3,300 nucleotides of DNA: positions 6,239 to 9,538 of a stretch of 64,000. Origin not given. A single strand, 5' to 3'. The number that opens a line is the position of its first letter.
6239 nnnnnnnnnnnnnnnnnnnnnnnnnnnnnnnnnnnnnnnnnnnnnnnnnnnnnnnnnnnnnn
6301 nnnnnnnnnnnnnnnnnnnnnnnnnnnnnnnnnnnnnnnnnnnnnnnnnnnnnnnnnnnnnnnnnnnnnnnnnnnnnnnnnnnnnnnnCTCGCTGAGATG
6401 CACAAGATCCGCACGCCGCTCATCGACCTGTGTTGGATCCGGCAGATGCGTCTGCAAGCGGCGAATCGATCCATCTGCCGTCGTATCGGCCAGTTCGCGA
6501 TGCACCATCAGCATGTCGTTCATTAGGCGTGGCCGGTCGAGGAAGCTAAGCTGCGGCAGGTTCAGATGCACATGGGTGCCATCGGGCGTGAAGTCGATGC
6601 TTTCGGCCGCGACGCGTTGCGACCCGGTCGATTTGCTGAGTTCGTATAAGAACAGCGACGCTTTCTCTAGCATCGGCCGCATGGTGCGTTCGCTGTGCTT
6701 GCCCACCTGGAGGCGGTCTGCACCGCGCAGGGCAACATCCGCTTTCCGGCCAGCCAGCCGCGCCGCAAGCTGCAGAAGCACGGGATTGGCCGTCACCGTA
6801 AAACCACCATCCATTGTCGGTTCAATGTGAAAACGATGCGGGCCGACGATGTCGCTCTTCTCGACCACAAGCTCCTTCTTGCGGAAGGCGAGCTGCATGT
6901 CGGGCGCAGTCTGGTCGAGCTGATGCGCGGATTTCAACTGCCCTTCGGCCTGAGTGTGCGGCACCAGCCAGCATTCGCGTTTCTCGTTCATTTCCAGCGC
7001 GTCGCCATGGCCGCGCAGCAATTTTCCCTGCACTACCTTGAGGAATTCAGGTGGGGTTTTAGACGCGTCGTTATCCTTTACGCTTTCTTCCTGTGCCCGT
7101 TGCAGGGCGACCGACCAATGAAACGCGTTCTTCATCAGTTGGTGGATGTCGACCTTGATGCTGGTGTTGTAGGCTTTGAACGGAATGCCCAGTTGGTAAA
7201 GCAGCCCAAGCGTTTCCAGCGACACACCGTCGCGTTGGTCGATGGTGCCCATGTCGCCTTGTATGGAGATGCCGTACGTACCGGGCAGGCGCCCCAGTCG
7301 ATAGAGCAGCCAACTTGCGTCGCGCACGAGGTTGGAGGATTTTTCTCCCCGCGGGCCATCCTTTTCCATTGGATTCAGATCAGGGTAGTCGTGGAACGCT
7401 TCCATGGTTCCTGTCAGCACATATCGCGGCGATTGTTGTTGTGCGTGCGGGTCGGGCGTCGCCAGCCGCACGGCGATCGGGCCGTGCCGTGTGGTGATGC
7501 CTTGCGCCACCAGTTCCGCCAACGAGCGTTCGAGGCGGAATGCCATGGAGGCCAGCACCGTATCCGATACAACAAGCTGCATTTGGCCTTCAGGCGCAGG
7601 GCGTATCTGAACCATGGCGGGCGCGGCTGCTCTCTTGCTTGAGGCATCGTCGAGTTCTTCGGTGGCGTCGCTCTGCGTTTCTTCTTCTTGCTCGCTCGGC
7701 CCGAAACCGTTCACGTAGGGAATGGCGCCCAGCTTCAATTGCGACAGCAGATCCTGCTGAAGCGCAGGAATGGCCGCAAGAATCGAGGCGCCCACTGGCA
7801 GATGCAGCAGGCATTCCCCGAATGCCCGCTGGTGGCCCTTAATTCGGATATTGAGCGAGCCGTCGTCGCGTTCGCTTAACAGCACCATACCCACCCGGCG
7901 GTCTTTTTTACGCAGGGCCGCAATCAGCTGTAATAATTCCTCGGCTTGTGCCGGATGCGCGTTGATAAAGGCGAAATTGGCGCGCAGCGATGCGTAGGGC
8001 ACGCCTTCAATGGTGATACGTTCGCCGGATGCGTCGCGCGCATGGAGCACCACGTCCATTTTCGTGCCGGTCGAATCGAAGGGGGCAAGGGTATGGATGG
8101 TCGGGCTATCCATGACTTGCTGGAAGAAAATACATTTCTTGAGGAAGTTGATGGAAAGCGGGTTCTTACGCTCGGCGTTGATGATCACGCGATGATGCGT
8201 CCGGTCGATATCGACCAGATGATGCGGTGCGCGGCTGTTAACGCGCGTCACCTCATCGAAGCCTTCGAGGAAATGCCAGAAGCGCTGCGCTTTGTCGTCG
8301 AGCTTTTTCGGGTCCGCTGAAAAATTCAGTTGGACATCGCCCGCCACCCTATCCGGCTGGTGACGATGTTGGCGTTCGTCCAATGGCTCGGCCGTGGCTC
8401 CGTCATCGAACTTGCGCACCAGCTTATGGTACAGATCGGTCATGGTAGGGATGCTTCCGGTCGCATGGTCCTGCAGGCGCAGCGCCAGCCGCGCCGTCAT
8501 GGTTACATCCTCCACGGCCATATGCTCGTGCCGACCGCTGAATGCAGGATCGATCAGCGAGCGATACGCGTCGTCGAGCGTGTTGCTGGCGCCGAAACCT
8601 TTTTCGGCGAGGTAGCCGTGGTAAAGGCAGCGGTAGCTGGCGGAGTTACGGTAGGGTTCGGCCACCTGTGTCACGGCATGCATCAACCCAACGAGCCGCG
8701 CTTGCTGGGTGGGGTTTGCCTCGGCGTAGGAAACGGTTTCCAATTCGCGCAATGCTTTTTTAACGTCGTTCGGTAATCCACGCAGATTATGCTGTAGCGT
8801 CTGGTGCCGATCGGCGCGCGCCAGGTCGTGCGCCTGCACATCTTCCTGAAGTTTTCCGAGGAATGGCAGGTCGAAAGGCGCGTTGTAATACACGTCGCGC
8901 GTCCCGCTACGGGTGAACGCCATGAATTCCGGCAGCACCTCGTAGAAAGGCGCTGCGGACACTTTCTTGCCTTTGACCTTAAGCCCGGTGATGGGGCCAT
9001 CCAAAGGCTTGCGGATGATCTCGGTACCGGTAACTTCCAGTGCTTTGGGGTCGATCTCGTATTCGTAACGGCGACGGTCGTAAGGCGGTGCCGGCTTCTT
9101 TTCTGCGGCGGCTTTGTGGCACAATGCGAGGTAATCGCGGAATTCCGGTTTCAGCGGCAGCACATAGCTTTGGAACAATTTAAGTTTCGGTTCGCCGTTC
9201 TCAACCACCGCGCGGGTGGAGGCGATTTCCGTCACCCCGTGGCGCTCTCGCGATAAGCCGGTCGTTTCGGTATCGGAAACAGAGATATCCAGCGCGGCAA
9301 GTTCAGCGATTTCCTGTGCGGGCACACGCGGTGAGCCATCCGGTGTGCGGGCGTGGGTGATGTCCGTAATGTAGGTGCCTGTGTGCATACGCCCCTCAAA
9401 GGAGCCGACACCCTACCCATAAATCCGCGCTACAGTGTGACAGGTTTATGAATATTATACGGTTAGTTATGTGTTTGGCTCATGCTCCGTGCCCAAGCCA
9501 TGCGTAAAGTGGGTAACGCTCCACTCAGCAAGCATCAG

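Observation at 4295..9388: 1697-aa orphan protein with a DnaQ-like DEDDh exonuclease head and ~1350 aa of unrecognisable sequence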

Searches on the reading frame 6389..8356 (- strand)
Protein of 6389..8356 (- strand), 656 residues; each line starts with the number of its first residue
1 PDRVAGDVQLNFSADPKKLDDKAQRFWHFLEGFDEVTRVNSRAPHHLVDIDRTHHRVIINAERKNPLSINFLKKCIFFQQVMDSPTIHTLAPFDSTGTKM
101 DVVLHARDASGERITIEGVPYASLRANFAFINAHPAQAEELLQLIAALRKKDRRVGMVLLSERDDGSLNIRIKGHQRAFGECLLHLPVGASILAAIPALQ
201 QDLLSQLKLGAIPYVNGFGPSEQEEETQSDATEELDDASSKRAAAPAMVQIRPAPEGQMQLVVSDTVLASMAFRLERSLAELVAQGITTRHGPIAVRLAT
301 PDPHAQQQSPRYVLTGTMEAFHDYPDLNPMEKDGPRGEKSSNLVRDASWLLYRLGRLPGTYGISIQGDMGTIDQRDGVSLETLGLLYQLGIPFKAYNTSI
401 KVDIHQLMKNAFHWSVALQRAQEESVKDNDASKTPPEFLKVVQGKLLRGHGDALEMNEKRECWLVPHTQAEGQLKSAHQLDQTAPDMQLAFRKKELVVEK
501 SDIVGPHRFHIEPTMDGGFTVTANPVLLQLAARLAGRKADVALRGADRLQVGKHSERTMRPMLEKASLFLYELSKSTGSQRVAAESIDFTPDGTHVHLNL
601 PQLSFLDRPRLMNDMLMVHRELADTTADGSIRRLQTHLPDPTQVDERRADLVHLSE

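Call 70: search_protein_representatives(alignment_id=A6)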
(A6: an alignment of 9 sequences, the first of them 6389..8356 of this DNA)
Query: 9 sequences, 663 profile positions. Proteins with E-value up to 0.001 (for the whole library): 35; up to 1e-10: 34; up to 1e-30: 30. The best 35 are listed.
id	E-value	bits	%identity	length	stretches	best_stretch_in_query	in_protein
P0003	3.4e-275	931.2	-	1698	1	2-663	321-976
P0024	8.4e-261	883.6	-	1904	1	1-663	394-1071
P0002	3.5e-255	865.1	-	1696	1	2-663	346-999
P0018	4.2e-243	825.1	-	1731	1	2-662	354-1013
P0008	9.0e-243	824.0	-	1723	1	2-662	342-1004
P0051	2.9e-228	776.1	-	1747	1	3-662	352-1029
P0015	2.4e-225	766.5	-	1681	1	3-663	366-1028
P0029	2.6e-220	749.8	-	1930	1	1-662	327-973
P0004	1.3e-202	691.3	-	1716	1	2-663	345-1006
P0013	3.3e-202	690.0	-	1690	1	3-662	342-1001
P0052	1.7e-201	687.6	-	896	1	2-578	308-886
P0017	2.2e-196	670.8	-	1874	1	2-662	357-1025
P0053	2.4e-196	670.7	-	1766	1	2-658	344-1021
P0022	1.5e-189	648.2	-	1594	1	2-662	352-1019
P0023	2.4e-173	594.6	-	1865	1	3-662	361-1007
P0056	2.8e-69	250.8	-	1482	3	4-276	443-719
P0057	1.7e-64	234.9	-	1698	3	328-466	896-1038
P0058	3.3e-60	220.8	-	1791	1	7-560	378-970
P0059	9.8e-52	192.8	-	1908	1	51-422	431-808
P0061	6.1e-45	170.3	-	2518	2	53-420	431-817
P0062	6.1e-45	170.3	-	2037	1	5-506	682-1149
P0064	9.2e-39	149.9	-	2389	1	33-465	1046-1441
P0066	6.1e-23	97.6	-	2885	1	4-452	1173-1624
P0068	1.8e-17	79.5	-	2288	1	98-466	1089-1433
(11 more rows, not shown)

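Call 71: search_protein_families(library=pfam, proteins=[P0062, P0064, P0066, P0068], max_evalue=0.01)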
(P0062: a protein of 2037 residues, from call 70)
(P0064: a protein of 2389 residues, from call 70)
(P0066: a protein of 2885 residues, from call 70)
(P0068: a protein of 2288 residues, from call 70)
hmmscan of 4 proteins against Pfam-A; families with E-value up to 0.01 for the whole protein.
P0062 (2037 aa): 2 families
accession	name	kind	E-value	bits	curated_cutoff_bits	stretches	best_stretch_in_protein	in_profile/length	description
PF17768.7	RecJ_OB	-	3.3e-10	40.4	27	1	189-295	13-107/107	RecJ OB domain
PF02272.25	DHHA1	-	6.7e-10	39.8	25.9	1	60-159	5-98/102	DHHA1 domain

P0064 (2389 aa): 4 families
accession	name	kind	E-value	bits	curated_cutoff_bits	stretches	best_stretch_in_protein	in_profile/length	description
PF01368.27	DHH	-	1.6e-15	57.9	28.1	1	92-224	1-103/125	DHH family, N-terminal domain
PF02272.25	DHHA1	-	8.5e-11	42.7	25.9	1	379-476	10-101/102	DHHA1 domain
PF17768.7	RecJ_OB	-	6.9e-08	33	27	1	492-568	3-77/107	RecJ OB domain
PF00929.31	RNase_T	-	0.0049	17.9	24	0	680-722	3-38/164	Exonuclease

P0066 (2885 aa): 2 families
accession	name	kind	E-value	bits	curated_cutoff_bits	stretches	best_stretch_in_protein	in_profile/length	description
PF01368.27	DHH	-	5.4e-09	36.8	28.1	1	108-231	1-97/125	DHH family, N-terminal domain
PF17768.7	RecJ_OB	-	0.00017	22.1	27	1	586-653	13-77/107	RecJ OB domain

P0068 (2288 aa): 3 families
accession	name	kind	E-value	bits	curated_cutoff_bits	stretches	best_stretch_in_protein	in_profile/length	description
PF01368.27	DHH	-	1.7e-18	67.5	28.1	1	93-225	1-104/125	DHH family, N-terminal domain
PF02272.25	DHHA1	-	1e-08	36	25.9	1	373-473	5-100/102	DHHA1 domain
PF17768.7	RecJ_OB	-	1e-05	26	27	1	505-550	16-61/107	RecJ OB domain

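Call 72: search_protein_families(library=pfam, proteins=[P0056, P0057, P0058, P0059, P0061], max_evalue=0.01)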
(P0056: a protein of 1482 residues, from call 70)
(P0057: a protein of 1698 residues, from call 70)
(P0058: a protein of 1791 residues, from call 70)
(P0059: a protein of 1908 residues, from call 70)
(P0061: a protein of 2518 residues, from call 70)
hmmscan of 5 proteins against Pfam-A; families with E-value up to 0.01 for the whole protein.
P0056 (1482 aa): 1 family
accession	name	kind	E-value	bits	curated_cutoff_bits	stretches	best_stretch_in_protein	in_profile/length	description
PF00929.31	RNase_T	-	4.3e-05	24.6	24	1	195-247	3-55/164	Exonuclease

P0057 (1698 aa): 1 family
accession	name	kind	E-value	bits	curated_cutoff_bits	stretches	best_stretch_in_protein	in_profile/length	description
PF00929.31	RNase_T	-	0.00014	22.9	24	1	331-375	3-46/164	Exonuclease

P0058 (1791 aa): 0 families

P0059 (1908 aa): 1 family
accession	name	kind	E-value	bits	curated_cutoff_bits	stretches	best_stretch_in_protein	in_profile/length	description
PF02311.25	AraC_binding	-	0.0087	16.2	21.1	0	844-968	17-125/135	AraC-like ligand binding domain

P0061 (2518 aa): 1 family
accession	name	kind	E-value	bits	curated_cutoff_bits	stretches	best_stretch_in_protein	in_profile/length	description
PF00929.31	RNase_T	-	0.009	17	24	0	278-332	108-161/164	Exonuclease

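Call 78: find_encoding_contigs(protein=P0064, flank=8000, max_places=2)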
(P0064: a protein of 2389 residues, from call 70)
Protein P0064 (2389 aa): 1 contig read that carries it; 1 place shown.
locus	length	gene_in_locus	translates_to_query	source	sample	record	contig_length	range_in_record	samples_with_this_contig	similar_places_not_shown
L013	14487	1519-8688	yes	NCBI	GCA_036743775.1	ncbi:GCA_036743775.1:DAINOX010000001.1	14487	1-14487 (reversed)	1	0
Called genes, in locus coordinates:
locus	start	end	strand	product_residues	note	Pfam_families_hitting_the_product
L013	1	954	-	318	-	?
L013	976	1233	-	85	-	-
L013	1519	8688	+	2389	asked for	PF01368:DHH, PF02272:DHHA1, PF17768:RecJ_OB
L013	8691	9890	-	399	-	PF00005:ABC_tran, PF13304:AAA_21 (faint), PF12857:TOBE_3 (weak)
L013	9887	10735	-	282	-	PF00528:BPD_transp_1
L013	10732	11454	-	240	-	PF00528:BPD_transp_1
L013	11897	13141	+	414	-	PF02784:Orn_Arg_deC_N, PF00278:Orn_DAP_Arg_deC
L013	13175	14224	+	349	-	PF01916:DS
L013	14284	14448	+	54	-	-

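Call 79: find_encoding_contigs(protein=P0061, flank=8000, max_places=2)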
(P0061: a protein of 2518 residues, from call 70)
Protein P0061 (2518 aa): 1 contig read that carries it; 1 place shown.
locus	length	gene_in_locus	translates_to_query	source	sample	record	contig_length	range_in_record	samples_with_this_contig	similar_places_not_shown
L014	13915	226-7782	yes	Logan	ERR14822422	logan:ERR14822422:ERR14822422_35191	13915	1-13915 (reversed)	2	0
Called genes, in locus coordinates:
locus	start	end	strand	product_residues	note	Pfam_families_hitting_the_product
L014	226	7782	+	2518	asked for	-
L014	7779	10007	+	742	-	PF01368:DHH, PF02272:DHHA1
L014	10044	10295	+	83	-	-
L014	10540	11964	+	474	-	-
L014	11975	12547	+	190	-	-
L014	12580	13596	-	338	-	PF13393:tRNA-synt_His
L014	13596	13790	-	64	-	PF01361:Tautomerase, PF14552:Tautomerase_2 (weak)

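Call 85: find_encoding_contigs(protein=P0068, flank=10000, max_places=1)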
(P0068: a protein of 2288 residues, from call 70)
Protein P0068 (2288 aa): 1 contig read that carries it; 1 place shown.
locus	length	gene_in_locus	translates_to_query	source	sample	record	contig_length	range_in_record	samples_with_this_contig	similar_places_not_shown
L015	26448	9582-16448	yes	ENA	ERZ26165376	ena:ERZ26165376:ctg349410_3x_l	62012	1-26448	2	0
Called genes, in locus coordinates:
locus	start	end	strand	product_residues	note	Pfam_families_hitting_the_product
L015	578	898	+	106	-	PF00166:Cpn10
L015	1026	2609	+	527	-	PF00118:Cpn60_TCP1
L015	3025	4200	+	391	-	-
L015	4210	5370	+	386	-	-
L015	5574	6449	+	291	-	PF00355:Rieske (weak), PF19112:VanA_C (weak)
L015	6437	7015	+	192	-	PF03167:UDG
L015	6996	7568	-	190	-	-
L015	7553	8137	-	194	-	-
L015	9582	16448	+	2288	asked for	PF01368:DHH, PF02272:DHHA1, PF17768:RecJ_OB (faint)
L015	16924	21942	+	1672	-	PF00310:GATase_2, PF04898:Glu_syn_central, PF01645:Glu_synthase, PF01493:GXGXG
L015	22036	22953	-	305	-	-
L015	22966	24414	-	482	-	PF03062:MBOAT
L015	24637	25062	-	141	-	PF03795:YCII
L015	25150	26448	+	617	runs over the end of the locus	PF00270:DEAD, PF00271:Helicase_C, PF16124:RecQ_Zn_bind, PF09382:RQC, PF00570:HRDC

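Call 86: find_encoding_contigs(protein=P0066, flank=10000, max_places=1)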
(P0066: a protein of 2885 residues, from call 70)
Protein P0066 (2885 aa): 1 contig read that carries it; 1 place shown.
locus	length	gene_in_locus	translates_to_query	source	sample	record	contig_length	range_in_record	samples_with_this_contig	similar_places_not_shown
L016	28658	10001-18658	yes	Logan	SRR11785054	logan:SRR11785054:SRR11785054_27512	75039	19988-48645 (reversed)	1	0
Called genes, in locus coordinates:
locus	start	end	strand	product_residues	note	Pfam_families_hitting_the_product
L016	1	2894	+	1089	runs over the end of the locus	PF17210:SdrD_B (faint)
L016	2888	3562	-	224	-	-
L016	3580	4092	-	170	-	-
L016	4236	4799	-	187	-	PF14352:DUF4402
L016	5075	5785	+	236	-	PF12844:HTH_19, PF13443:HTH_26 (weak), PF01381:HTH_3, PF00072:Response_reg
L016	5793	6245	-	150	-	PF00072:Response_reg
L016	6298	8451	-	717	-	PF00989:PAS (faint), PF13188:PAS_8 (faint), PF08447:PAS_3, PF13426:PAS_9, PF08447:PAS_3, PF08448:PAS_4, PF00512:HisKA, PF02518:HATPase_c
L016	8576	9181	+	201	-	PF01292:Ni_hydr_CYTB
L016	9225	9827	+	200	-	PF00881:Nitroreductase, PF14512:TM1586_NiRdase (faint)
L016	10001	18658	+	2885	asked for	PF01368:DHH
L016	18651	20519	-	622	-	PF13667:ThiC-associated, PF01964:ThiC_Rad_SAM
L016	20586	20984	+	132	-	-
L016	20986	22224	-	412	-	PF00202:Aminotran_3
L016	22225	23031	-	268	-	PF04055:Radical_SAM, PF06968:BATS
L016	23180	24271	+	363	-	PF00155:Aminotran_1_2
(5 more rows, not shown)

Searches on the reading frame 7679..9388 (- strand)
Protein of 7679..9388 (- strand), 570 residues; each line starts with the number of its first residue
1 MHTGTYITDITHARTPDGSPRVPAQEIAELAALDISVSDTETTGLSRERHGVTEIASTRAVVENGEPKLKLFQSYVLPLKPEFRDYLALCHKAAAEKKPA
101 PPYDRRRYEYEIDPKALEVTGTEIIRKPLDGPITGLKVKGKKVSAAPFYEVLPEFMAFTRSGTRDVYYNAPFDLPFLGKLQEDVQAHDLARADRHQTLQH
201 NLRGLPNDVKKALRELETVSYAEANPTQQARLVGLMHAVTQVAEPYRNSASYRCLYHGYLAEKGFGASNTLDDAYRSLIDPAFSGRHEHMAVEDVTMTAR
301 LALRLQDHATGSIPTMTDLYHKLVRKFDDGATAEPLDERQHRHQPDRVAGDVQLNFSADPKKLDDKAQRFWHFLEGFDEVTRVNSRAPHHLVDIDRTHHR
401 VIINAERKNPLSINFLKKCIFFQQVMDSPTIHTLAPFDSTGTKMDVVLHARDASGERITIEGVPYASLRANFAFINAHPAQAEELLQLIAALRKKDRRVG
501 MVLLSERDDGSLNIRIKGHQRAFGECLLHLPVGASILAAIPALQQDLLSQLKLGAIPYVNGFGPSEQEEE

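Call 31: search_solved_structures(query=A2, max_evalue=1, show_alignments=1)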
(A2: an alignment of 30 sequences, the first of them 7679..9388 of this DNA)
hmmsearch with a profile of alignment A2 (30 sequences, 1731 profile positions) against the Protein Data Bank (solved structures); distinct sequences matched with E-value up to 1: 3.
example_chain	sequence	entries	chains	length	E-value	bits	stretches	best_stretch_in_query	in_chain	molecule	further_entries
2wb7_A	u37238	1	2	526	0.025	15.3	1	1205-1349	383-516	PT26-6P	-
2cjq_A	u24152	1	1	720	0.4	11.4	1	1254-1401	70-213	RNA-DIRECTED RNA POLYMERASE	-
9qrf_A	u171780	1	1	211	0.57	10.9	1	19-47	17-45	ancestor of diDNase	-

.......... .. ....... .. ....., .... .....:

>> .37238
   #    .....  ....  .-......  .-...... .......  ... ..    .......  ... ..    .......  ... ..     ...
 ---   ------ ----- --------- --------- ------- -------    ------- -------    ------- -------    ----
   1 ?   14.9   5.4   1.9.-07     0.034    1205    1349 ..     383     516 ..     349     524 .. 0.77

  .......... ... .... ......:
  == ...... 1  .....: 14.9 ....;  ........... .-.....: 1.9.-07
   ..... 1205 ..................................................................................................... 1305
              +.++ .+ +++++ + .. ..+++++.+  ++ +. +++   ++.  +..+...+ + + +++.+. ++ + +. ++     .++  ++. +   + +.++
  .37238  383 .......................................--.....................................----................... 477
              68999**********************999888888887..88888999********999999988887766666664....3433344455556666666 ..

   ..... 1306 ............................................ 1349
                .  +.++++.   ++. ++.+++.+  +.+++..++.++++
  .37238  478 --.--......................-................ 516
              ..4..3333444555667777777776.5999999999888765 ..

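Call 34: predict_structure(alignment_id=A2)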
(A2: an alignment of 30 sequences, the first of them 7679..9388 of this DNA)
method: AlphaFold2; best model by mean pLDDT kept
length: 570 residues; sequences in the alignment: 30
mean_pLDDT: 90.7   pTM: 0.89
mean pLDDT of the five models: 90.7, 90.6, 90.1, 89.6, 89.2
residues with pLDDT >= 90: 423; 70-90: 119; 50-70: 17; < 50: 11
segments of 3 or more residues with pLDDT < 50: 563-570
pLDDT, mean of each block of 10 residues (from residue 1): 79 90 96 96 74 95 97 96 95 95 93 83 90 93 95 96 92 88 96 87 77 90 93 92 92 95 87 94 83 93 93 96 96 96 86 98 96 95 88 96 91 94 95 89 92 96 93 95 97 91 92 89 83 95 96 76 43
secondary structure, 60 per line:
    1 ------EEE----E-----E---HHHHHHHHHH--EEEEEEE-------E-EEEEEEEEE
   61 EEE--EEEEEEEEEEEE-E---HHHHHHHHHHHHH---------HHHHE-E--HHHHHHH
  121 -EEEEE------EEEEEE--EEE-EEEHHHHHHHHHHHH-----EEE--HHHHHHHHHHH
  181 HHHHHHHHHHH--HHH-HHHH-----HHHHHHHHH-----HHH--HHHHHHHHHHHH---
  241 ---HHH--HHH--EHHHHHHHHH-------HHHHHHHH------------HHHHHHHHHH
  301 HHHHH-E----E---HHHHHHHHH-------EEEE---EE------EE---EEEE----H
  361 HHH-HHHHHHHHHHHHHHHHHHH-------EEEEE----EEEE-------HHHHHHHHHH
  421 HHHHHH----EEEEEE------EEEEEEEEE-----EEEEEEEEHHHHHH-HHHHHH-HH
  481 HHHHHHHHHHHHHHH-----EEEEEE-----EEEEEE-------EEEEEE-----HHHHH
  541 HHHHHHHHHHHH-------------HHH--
elements in order: E7-9 H24-33 E36-42 E52-63 E66-77 H83-95 H105-108 H114-120 E122-126 E133-138 E141-143 E145-147 H148-159 E165-167 H170-191 H198-201 H207-215 H226-237 H255-263 H271-278 H291-305 H316-324 E332-335 E352-355 H360-363 H365-383 E391-395 E400-403 H411-426 E431-436 E443-451 E457-464 H465-470 H472-477 H479-495 E501-506 E512-517 E525-530 H536-552

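Call 37: fold_search(model_id=the predicted structure, library=pdb)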
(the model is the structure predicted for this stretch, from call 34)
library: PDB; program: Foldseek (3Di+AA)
matches with E <= 10: 620; with E <= 0.001: 10
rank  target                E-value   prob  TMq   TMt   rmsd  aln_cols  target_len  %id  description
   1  3v9u_C                3.4e-04  1.00  0.23  0.56   7.0       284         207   15  Crystal structure of RNase T in complex with a preferred ssDNA (AAT) with two Mg in the active site (released 2012-07-11)
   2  3ngy_B                4.5e-04  1.00  0.24  0.60   7.3       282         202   15  Crystal structure of RNase T (E92G mutant) (released 2011-02-16)
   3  3v9x_B                5.3e-04  1.00  0.24  0.57   7.6       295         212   16  Crystal structure of RNase T in complex with a preferred ssDNA (AAA) with two Mg in the active site (released 2012-07-11)
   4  3v9x_C                5.9e-04  1.00  0.24  0.61   5.9       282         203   16  Crystal structure of RNase T in complex with a preferred ssDNA (AAA) with two Mg in the active site (released 2012-07-11)
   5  3ngz_B                6.3e-04  1.00  0.23  0.56   7.5       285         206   15  Crystal structure of RNase T in complex with a non-preferred ssDNA (GC) with one Mg in the active site (released 2011-02-16)
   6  3va3_A                7.4e-04  1.00  0.16  0.41  17.4       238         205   17  Crystal structure of RNase T in complex with a duplex DNA product (stem loop DNA with 2 nucleotide 3' overhang) (released 2012-07-11)
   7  3v9u_A                7.8e-04  1.00  0.24  0.60   6.9       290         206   15  Crystal structure of RNase T in complex with a preferred ssDNA (AAT) with two Mg in the active site (released 2012-07-11)
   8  4kb0_B                7.8e-04  1.00  0.23  0.55   7.1       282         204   14  Crystal structure of RNase T in complex with a bluge DNA (Two nucleotide insertion CC ) (released 2014-03-05)
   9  3v9w_B                9.2e-04  1.00  0.23  0.59   6.2       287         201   15  Crystal structure of RNase T in complex with a preferred ssDNA (TTA) with two Mg in the active site (released 2012-07-11)
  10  3v9x_A                9.2e-04  1.00  0.23  0.56   7.6       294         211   15  Crystal structure of RNase T in complex with a preferred ssDNA (AAA) with two Mg in the active site (released 2012-07-11)
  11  3v9w_D                1.0e-03  1.00  0.23  0.57   7.4       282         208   16  Crystal structure of RNase T in complex with a preferred ssDNA (TTA) with two Mg in the active site (released 2012-07-11)
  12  3nh1_D                1.0e-03  1.00  0.23  0.56   6.9       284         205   14  Crystal structure of RNase T in complex with a preferred ssDNA (TAGG) with two Mg in the active site (released 2011-02-16)
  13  3nh1_A                1.1e-03  1.00  0.21  0.52   9.6       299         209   15  Crystal structure of RNase T in complex with a preferred ssDNA (TAGG) with two Mg in the active site (released 2011-02-16)
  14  3ngz_A                1.1e-03  1.00  0.16  0.40  16.8       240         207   17  Crystal structure of RNase T in complex with a non-preferred ssDNA (GC) with one Mg in the active site (released 2011-02-16)
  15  3v9u_B                1.2e-03  1.00  0.24  0.58   6.7       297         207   15  Crystal structure of RNase T in complex with a preferred ssDNA (AAT) with two Mg in the active site (released 2012-07-11)
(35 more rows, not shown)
